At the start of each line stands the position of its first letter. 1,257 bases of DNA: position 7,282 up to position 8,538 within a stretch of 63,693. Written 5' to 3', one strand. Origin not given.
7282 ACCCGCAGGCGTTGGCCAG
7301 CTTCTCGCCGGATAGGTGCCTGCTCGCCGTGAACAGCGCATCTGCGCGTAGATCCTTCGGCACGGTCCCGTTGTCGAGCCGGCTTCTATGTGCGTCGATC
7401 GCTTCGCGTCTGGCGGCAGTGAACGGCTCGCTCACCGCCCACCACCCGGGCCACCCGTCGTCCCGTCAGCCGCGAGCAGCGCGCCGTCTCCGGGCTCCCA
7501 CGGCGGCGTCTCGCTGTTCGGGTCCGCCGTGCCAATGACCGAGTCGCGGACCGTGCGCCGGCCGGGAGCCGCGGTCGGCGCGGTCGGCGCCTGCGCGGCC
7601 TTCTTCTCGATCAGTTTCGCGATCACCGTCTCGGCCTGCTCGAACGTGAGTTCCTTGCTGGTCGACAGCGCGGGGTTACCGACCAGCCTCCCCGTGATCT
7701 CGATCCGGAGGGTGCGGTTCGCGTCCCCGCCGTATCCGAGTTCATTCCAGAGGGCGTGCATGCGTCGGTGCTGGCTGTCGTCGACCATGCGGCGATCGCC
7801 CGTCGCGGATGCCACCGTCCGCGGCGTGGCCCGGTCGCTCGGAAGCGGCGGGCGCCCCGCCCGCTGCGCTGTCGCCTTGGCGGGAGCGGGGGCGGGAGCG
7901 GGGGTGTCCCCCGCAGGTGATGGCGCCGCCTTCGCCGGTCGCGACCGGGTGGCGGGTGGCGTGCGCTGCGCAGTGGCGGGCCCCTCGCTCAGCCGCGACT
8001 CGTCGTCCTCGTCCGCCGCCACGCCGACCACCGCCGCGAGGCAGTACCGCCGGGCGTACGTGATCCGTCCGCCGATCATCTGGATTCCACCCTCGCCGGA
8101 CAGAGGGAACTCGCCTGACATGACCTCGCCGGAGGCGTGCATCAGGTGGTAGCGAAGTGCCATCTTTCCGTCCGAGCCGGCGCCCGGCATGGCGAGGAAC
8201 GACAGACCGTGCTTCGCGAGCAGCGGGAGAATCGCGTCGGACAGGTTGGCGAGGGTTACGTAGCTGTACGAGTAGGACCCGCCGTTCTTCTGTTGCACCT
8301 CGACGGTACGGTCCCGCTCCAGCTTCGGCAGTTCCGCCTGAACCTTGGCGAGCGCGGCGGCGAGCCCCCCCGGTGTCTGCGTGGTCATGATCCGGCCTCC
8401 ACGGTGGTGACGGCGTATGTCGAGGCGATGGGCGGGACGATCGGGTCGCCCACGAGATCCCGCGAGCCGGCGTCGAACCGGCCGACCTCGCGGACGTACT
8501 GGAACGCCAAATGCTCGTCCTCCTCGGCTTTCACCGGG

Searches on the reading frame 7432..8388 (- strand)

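Call 58: search_protein_families(library=pfam, proteins=[window:7432-8388:-], max_evalue=0.01)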
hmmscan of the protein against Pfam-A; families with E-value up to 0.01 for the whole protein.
window:7432-8388:- (318 aa): 2 families
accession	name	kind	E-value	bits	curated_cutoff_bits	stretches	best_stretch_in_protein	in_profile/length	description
PF04404.17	ERF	-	4e-14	53.3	25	1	10-139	2-133/153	ERF superfamily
PF06252.17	GemA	-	0.0063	17.9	27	0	242-274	17-49/119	Bacteriophage Mu, GemA protein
